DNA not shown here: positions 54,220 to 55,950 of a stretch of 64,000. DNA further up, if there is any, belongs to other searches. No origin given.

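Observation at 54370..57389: Tight three-gene operon on a mobilizable element: HEPN-like Rx4H protein, HNH-like nuclease, small serine hydrolase. Candidate novel defence or conflict system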

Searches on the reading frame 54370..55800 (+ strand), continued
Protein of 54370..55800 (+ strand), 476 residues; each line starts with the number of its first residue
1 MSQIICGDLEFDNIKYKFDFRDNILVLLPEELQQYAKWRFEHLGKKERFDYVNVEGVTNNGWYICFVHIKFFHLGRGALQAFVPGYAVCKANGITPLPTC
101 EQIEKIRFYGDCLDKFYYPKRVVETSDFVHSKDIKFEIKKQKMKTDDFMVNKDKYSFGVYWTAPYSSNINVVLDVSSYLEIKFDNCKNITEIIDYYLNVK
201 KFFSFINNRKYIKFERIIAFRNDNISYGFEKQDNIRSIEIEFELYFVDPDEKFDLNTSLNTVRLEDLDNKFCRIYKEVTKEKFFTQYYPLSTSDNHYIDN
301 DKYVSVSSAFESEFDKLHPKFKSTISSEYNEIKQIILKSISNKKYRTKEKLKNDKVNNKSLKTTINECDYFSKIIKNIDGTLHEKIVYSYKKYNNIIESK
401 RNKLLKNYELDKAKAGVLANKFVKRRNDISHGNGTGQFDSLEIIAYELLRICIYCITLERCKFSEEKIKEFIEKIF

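Call 42: search_solved_structures(query=A1, max_evalue=10, show_alignments=2)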
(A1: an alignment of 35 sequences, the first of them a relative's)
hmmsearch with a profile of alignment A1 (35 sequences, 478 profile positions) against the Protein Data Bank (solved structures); distinct sequences matched with E-value up to 10: 2.
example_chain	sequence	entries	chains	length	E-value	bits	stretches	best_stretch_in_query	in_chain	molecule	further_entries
7upo_C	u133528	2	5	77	0.46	12.4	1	350-411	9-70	DHT03 protein C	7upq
7upp_C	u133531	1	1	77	0.58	12.1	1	350-412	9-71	DHT03 protein C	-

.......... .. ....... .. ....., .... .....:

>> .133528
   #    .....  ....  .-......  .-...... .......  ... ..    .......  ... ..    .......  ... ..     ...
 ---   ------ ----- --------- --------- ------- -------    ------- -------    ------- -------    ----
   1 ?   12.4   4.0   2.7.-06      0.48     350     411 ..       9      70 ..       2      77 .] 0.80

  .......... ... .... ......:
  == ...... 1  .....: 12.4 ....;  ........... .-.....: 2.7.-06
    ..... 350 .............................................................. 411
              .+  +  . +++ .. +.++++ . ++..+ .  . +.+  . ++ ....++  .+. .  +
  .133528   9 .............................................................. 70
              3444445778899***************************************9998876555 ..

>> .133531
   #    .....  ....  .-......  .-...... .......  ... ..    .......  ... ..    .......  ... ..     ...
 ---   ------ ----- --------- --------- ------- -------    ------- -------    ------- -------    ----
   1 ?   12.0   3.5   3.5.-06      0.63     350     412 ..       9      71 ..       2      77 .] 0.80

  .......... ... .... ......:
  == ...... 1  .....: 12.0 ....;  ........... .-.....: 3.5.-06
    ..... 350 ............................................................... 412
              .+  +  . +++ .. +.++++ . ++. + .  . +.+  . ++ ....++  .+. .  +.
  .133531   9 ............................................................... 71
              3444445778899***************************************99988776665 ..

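Call 50: search_protein_families(library=pfam, proteins=[L040:7033-7983:+, L003:6443-7453:+], max_evalue=0.1)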
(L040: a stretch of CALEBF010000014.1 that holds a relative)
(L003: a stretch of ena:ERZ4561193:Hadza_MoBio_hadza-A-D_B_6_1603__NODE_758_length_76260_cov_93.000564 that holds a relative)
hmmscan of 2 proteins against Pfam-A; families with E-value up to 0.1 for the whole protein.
L040:7033-7983:+ (316 aa): 1 family
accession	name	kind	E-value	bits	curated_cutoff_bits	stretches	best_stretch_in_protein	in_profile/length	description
PF00144.29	Beta-lactamase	-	1.3e-13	51.3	27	1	44-299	44-307/329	Beta-lactamase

L003:6443-7453:+ (336 aa): 1 family
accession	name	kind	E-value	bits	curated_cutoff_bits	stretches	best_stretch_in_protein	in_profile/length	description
PF14317.12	YcxB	-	0.00028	21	23.3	1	23-62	1-40/61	YcxB-like protein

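Call 51: search_protein_families(library=padloc, proteins=[P0024, P0031, P0035], max_evalue=0.1)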
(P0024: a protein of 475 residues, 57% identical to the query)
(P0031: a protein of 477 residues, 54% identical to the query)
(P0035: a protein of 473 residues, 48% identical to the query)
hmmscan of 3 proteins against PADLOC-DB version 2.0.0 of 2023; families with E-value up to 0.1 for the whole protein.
P0024 (475 aa): 0 families

P0031 (477 aa): 0 families

P0035 (473 aa): 0 families

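Call 56: predict_structure(alignment_id=A1)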
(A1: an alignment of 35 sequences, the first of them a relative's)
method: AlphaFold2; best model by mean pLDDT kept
length: 476 residues; sequences in the alignment: 35
mean_pLDDT: 85.2   pTM: 0.80
mean pLDDT of the five models: 85.2, 85.2, 84.5, 82.4, 82.4
residues with pLDDT >= 90: 250; 70-90: 149; 50-70: 72; < 50: 5
segments of 3 or more residues with pLDDT < 50: 168-171
pLDDT, mean of each block of 10 residues (from residue 1): 80 92 92 79 71 93 94 87 94 85 95 85 60 58 82 93 57 78 96 95 92 92 79 80 89 70 90 95 86 73 93 89 63 86 91 74 89 75 91 93 93 91 93 88 94 96 95 91
secondary structure, 60 per line:
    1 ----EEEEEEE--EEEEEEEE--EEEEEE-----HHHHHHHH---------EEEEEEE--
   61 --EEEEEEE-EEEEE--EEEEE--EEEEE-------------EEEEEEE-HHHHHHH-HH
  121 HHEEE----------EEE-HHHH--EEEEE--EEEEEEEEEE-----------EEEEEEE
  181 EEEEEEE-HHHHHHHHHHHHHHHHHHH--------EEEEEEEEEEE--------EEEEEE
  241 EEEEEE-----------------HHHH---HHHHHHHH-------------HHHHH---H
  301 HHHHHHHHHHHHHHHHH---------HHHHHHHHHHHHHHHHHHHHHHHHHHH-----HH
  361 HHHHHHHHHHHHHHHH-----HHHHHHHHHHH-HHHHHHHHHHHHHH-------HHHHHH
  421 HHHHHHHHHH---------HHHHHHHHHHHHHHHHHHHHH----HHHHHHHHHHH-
elements in order: E5-11 E14-21 E24-29 H35-42 E52-58 E63-69 E71-75 E78-82 E85-89 E103-109 H111-117 H119-122 E123-125 E136-138 H140-143 E146-150 E153-162 E174-187 H189-207 E216-226 E235-246 H264-267 H271-278 H292-296 H300-317 H327-353 H359-376 H382-392 H394-407 H415-430 H440-460 H465-475

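Call 57: search_protein_families(library=pfam, alignment_id=A1, max_evalue=0.01)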
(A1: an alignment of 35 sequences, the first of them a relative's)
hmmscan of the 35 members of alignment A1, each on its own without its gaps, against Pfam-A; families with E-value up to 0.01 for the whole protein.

A. member 1, P0001 (476 aa): 1 family
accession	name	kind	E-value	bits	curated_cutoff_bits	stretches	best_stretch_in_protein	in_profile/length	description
PF18739.6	HEPN_Apea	-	0.00019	22.3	24.4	1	322-466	18-135/136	Apea-like HEPN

B. families by the number of members that match (of 35 scanned): 6 families
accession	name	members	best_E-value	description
PF18739.6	HEPN_Apea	7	2.9e-05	Apea-like HEPN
PF18737.6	HEPN_MAE_28990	6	0.00025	MAE_28990/MAE_18760-like HEPN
PF18862.6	ApeA_NTD1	5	6.1e-08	ApeA N-terminal domain 1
PF18735.6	HEPN_RiboL-PSP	2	9.3e-06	RiboL-PSP-HEPN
PF19176.5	DUF5858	1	0.0077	Family of unknown function (DUF5858)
PF18375.7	CDH1_2_SANT_HL1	1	0.0089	CDH1/2 SANT-Helical linker 1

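Call 59: fold_search(model_id=the predicted structure, library=pdb)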
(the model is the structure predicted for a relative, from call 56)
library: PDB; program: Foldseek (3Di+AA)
matches with E <= 10: 660; with E <= 0.001: 0
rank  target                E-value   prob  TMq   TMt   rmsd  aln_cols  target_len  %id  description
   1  9v5s_A                7.6e-02  0.11  0.11  0.12  14.7       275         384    6  Crystal structure of EF-Tu from Mycoplasma pneumoniae (released 2025-10-29)
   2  7l1z_A                1.1e-01  0.15  0.11  0.19  20.2       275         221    6  Unlocking the structural features for the exo-xylobiosidase activity of an unusual GH11 member identified in a compost (released 2021-08-04)
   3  9k1n_D                1.3e-01  0.11  0.07  0.14  18.3       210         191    8  Crystal structure of family 11 xylanase in complex with inhibitor (OsXIP) (released 2025-09-03)
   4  5f8r_B                1.6e-01  0.08  0.10  0.11  25.3       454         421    7  Blood group antigen binding adhesin BabA of Helicobacter pylori strain S831 in complex with blood group H Lewis b hexa (released 2016-01-20)
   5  5f7l_C                1.9e-01  0.07  0.10  0.11  25.1       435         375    8  Blood group antigen binding adhesin BabA of Helicobacter pylori strain 17875 in complex with Nanobody Nb-ER14 (released 2016-01-20)
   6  4q6u_B                1.9e-01  0.06  0.09  0.12  23.2       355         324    9  Crystal structure of a putative uncharacterized protein from Mycobacterium tuberculosis (released 2014-06-18)
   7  5f7y_A                2.0e-01  0.08  0.11  0.12  24.4       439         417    9  Blood group antigen binding adhesin BabA of Helicobacter pylori strain 17875 in complex with blood group A type-1 hexa (released 2016-01-20)
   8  8xzz_A                2.0e-01  0.06  0.06  0.12  18.2       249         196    6  Structure of a xylanase Xyl-1 M4 E175A in complex with xylobiose (released 2024-11-27)
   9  5vqj                  2.1e-01  0.12  0.10  0.18  20.5       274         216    7  Discovery of a first GH11 exo-1,4-beta-xylanase from a diverse microbial sugar cane bagasse composting community (released 2018-03-21)
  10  5f7n_A                2.2e-01  0.07  0.10  0.11  24.6       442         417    8  Blood group antigen binding adhesin BabA of Helicobacter pylori strain 17875 in complex with blood group A Lewis b pen (released 2016-01-20)
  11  7f1j                  2.3e-01  0.13  0.11  0.22  18.2       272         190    7  Designed enzyme RA61 M48K/I72D mutant: form III (released 2021-11-24)
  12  7evp_A                2.4e-01  0.08  0.10  0.11  16.3       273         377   10  Cryo-EM structure of the Gp168-beta-clamp complex (released 2022-02-16)
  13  7ayp                  2.7e-01  0.11  0.10  0.19  19.7       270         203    9  Structure of a GH11 domain refined from the X-ray diffraction data of a GH11-CBM36-1 crystal. (released 2020-11-25)
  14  7l1w                  2.7e-01  0.09  0.10  0.16  20.6       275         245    7  Unlocking the structural features for the exo-xylobiosidase activity of an unusual GH11 member identified in a compost-d (released 2021-07-28)
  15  7zqt_E                2.7e-01  0.03  0.07  0.08  25.7       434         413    9  Helicobacter pylori adhesin BabA bound to neutralising human antibody. (released 2023-05-17)
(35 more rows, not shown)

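Call 69: search_protein_representatives(alignment_id=A1)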
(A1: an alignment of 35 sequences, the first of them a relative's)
Query: 35 sequences, 478 profile positions. Proteins with E-value up to 0.001 (for the whole library): 639; up to 1e-10: 259; up to 1e-30: 47. The best 150 are listed.
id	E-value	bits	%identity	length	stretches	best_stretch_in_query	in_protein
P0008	5.4e-230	780.6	-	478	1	1-478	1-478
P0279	2.7e-144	498.0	-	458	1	5-478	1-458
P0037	4.1e-139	480.9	-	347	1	1-344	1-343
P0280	6.3e-138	477.0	-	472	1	1-478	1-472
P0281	8.3e-138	476.6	-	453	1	1-477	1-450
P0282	1.8e-126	439.2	-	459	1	1-478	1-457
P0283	1.7e-120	419.5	-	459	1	1-478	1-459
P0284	1.8e-107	376.6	-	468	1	3-478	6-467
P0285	5.7e-96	338.7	-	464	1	1-477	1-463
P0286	6.0e-96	338.6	-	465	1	1-478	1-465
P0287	2.3e-91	323.4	-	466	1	1-477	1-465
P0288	6.6e-91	321.9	-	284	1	193-478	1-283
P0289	1.1e-90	321.2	-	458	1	1-478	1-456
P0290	4.5e-90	319.2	-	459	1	3-476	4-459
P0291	2.6e-76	273.8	-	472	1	1-478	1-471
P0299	3.2e-60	220.7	-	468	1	7-478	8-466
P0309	6.8e-39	150.4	-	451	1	1-478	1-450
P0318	7.4e-33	130.5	-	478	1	45-478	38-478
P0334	2.4e-27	112.3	-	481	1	44-478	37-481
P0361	1.0e-23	100.4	-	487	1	12-478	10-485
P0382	3.1e-20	88.9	-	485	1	53-478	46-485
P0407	5.9e-18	81.4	-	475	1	7-478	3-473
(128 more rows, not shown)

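Call 71: search_protein_families(library=pfam, proteins=[P0279, P0284, P0291, P0299, P0309, P0318, P0334, P0361, P0382, P0407], max_evalue=0.01)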
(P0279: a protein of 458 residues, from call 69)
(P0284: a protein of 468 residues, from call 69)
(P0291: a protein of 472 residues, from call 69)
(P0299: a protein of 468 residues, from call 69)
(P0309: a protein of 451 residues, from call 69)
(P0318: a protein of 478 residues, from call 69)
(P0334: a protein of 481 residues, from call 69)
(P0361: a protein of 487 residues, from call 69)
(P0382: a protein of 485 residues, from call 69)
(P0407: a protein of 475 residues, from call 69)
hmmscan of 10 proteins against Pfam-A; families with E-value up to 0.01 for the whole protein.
P0279 (458 aa): 2 families
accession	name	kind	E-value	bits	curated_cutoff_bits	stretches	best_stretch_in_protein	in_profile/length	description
PF18862.6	ApeA_NTD1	-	4.3e-09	36.7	25.5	1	52-217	50-218/271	ApeA N-terminal domain 1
PF04803.17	Cor1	-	0.0066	17.2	32.1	0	316-392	10-84/132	Cor1/Xlr/Xmr conserved region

P0284 (468 aa): 1 family
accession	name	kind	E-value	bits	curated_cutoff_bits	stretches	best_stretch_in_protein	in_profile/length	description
PF18739.6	HEPN_Apea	-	2.1e-05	25.4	24.4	1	311-455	4-133/136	Apea-like HEPN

P0291 (472 aa): 1 family
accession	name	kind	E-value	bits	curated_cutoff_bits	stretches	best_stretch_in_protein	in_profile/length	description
PF18739.6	HEPN_Apea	-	1.3e-05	26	24.4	1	324-461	11-135/136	Apea-like HEPN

P0299 (468 aa): 0 families

P0309 (451 aa): 1 family
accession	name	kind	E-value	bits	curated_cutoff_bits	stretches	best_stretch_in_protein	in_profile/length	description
PF18862.6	ApeA_NTD1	-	5.4e-05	23.3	25.5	1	32-222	33-227/271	ApeA N-terminal domain 1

P0318 (478 aa): 0 families

P0334 (481 aa): 1 family
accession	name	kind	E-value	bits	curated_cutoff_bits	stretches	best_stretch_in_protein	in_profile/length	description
PF03166.19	MH2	-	0.0066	17.1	25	0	427-476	54-107/174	MH2 domain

P0361 (487 aa): 0 families

P0382 (485 aa): 0 families

P0407 (475 aa): 0 families

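Call 72: search_protein_families(library=padloc, proteins=[P0279, P0284, P0291, P0299, P0309, P0318, P0334, P0361, P0382, P0407], max_evalue=0.01)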
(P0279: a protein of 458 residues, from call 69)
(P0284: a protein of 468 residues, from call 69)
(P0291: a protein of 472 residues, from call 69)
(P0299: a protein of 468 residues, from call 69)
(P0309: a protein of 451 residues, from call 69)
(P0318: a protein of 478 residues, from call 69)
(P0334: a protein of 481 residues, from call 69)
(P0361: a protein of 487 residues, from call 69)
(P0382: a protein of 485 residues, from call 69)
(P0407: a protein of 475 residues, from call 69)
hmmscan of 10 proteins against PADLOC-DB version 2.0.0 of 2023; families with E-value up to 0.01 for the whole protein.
P0279 (458 aa): 0 families

P0284 (468 aa): 1 family
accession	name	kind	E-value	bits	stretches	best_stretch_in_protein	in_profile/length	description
PDLC01503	Csm2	-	0.0053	15.1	0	338-387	66-109/116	CAS-III-D; effector_SS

P0291 (472 aa): 0 families

P0299 (468 aa): 0 families

P0309 (451 aa): 0 families

P0318 (478 aa): 0 families

P0334 (481 aa): 0 families

P0361 (487 aa): 0 families

P0382 (485 aa): 0 families

P0407 (475 aa): 0 families

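Call 76: search_dna_similar(query=window:54370-55797:+, collection=plasmids, mode=protein, max_evalue=0.001, max_rows=15)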
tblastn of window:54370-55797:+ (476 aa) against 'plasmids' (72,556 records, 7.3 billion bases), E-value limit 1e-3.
No match.

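Call 83: find_encoding_contigs(protein=P0004, flank=8000, max_places=4)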
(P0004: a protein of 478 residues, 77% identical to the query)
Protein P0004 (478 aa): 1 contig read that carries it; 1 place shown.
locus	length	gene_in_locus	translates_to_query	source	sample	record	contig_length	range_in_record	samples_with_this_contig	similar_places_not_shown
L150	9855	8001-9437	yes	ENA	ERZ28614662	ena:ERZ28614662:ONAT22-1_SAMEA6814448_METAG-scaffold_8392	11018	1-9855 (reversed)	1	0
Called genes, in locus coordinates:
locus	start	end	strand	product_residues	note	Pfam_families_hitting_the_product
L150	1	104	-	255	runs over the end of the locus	PF00072:Response_reg (weak), PF04397:LytTR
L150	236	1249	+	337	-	PF01073:3Beta_HSD, PF01370:Epimerase, PF02719:Polysacc_synt_2, PF04321:RmlD_sub_bind, PF13460:NAD_binding_10, PF16363:GDP_Man_Dehyd, PF07993:NAD_binding_4 (weak)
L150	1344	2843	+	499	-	PF00006:ATP-synt_ab (faint), PF13555:AAA_29 (faint), PF25199:nSTAND_NTPase5 (faint), PF00005:ABC_tran, PF05729:NACHT (faint), PF13304:AAA_21 (faint), PF13401:AAA_22 (faint), PF00005:ABC_tran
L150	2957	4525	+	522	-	PF07969:Amidohydro_3, PF01979:Amidohydro_1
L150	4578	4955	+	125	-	-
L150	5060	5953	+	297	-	PF11155:DUF2935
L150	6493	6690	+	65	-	-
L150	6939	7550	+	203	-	PF10343:Q_salvage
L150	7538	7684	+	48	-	PF10343:Q_salvage (weak)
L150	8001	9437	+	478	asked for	-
